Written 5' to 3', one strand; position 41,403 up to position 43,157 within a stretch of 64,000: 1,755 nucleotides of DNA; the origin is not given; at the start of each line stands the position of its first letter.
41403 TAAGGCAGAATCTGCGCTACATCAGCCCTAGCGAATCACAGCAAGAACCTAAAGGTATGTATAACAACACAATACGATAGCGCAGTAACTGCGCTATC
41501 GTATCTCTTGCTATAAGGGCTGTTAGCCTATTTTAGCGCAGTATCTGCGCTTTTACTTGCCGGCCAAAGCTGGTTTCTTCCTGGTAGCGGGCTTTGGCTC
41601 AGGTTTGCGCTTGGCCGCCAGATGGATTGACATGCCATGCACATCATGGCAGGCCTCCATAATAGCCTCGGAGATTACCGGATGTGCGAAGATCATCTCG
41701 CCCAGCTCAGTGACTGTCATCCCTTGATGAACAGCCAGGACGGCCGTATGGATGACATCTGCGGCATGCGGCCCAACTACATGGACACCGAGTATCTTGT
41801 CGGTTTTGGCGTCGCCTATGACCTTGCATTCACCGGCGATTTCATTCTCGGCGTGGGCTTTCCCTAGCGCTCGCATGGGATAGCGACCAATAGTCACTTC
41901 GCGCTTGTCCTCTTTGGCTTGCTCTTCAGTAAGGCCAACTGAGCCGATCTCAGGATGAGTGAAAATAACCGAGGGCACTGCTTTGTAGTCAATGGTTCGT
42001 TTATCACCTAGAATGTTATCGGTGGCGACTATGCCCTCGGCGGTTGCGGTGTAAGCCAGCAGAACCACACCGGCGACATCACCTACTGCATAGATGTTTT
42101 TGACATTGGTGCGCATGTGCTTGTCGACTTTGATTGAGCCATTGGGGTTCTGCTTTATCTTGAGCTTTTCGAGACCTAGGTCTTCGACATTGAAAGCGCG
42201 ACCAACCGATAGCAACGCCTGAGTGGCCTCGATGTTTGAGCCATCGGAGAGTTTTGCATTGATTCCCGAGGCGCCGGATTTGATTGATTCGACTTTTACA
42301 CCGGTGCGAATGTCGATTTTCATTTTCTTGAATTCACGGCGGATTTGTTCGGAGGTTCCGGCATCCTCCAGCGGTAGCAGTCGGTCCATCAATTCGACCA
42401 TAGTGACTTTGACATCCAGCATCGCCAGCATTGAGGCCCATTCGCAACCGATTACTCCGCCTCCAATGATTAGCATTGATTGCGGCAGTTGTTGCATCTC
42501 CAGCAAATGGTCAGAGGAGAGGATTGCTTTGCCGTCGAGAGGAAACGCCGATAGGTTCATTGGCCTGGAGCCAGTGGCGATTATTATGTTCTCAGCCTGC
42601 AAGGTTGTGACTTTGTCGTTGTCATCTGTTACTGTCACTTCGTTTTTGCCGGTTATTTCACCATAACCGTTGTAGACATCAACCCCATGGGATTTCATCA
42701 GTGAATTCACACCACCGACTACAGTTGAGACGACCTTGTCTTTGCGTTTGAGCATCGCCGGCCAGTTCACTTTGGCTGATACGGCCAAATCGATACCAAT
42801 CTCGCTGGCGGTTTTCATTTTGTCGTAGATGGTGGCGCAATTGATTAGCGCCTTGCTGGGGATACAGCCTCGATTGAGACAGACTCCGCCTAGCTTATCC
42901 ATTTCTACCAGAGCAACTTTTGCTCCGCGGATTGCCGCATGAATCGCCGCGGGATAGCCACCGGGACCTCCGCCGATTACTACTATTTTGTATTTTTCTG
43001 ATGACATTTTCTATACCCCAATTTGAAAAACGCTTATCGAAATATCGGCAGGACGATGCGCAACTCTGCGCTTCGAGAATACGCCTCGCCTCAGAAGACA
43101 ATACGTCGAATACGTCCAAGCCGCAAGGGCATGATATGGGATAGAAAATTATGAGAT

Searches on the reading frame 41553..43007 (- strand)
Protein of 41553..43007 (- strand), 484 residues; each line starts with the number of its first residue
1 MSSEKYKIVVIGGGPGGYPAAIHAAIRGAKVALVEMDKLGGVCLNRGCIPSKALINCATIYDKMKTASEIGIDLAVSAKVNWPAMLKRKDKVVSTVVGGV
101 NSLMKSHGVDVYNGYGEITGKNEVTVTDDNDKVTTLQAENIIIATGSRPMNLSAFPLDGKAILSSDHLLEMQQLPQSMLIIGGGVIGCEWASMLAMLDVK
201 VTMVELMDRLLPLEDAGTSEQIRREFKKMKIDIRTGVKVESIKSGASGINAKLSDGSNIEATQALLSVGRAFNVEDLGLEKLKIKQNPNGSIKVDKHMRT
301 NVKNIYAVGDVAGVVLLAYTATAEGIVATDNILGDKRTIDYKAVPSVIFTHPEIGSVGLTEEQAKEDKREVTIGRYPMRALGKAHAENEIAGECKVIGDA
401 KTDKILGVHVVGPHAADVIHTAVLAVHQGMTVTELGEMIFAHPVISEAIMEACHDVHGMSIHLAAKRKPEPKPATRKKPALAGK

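Call 27: search_protein_families(library=pfam, proteins=[window:41553-43007:-], max_evalue=0.00001)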
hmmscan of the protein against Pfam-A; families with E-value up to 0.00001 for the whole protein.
window:41553-43007:- (484 aa): 7 families
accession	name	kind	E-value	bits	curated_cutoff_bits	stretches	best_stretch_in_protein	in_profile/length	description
PF07992.20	Pyr_redox_2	-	5.1e-69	233.3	26.1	1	6-325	1-291/291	Pyridine nucleotide-disulphide oxidoreductase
PF02852.28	Pyr_redox_dim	-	1.6e-35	122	25.3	1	344-452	1-109/110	Pyridine nucleotide-disulphide oxidoreductase, dimerisation domain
PF00070.33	Pyr_redox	-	9.8e-21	74.5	22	1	178-248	2-72/82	Pyridine nucleotide-disulphide oxidoreductase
PF13738.12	Pyr_redox_3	-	1.2e-13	51.4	30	1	134-309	121-305/305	Pyridine nucleotide-disulphide oxidoreductase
PF01134.28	GIDA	-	1.7e-10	40.9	22.1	0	7-86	1-86/391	Glucose inhibited division protein A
PF12831.13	FAD_oxidored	-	1.9e-07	31.2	27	1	8-43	2-38/416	FAD dependent oxidoreductase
PF00890.30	FAD_binding_2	-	4.2e-06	26.7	20.4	0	8-37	2-31/414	FAD binding domain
